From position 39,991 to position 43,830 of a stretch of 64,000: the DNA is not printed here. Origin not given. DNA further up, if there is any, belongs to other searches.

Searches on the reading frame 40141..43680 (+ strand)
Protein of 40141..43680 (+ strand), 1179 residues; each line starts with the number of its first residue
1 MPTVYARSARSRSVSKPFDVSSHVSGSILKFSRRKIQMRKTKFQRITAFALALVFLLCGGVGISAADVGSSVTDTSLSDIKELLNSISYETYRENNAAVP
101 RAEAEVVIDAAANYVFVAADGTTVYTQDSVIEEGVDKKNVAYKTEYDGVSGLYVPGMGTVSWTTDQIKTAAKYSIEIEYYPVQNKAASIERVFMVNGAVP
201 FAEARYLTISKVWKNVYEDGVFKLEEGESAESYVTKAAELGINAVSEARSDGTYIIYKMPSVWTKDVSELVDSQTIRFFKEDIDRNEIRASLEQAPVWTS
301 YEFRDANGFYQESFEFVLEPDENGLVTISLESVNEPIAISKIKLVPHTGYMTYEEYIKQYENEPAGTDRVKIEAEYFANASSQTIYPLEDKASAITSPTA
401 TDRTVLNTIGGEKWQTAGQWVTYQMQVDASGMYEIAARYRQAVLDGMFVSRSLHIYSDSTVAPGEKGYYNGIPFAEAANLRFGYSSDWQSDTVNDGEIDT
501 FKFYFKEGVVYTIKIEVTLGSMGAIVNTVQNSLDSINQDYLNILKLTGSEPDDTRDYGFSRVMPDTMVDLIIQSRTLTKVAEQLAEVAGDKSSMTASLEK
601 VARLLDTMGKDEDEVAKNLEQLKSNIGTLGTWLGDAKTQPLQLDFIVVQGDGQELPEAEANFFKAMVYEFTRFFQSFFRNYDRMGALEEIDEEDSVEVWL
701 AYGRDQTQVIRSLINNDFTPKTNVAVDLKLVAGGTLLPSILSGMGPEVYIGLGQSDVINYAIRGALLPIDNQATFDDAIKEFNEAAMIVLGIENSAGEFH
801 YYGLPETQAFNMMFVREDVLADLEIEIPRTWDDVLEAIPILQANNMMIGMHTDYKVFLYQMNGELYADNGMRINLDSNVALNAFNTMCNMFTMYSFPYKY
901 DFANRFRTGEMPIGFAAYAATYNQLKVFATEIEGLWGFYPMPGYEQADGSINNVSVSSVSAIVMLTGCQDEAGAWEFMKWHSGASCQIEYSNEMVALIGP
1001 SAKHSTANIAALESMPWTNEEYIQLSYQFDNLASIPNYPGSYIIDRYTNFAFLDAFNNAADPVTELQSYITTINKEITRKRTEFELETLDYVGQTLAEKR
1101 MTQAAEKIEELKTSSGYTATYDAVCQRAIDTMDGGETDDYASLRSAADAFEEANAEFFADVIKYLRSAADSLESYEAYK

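Call 3: search_protein_families(library=pfam, proteins=[window:40141-43680:+], max_evalue=0.01)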
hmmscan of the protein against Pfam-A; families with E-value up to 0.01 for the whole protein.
window:40141-43680:+ (1179 aa): 1 family
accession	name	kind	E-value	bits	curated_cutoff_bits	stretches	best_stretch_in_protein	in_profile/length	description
PF24033.1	DUF7342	-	0.0069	16.8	31.6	0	1063-1111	79-127/150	Family of unknown function (DUF7342)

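Call 4: search_protein_families(library=ncbifam, proteins=[window:40141-43680:+], max_evalue=0.01)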
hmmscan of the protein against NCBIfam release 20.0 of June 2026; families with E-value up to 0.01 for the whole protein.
window:40141-43680:+ (1179 aa): 0 families

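Call 16: search_protein_families(library=pfam, proteins=[window:40141-43680:+], max_evalue=10)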
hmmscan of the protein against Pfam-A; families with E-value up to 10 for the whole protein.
window:40141-43680:+ (1179 aa): 4 families
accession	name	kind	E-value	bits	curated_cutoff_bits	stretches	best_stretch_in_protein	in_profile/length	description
PF24033.1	DUF7342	-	0.0069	16.8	31.6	1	1063-1111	79-127/150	Family of unknown function (DUF7342)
PF13031.12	DUF3892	-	0.12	13.4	22.3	1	1101-1171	7-61/71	Protein of unknown function (DUF3892)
PF14157.12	YmzC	-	0.15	12.7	27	1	346-379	28-61/62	YmzC-like protein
PF06419.17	COG6_N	-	1.8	9.1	27.4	0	577-625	35-83/114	Conserved oligomeric complex COG6, N-terminal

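Call 77: search_protein_families(library=ncbifam, proteins=[window:40249-43680:+], max_evalue=0.1)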
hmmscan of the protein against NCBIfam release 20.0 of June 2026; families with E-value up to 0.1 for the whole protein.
window:40249-43680:+ (1143 aa): 0 families
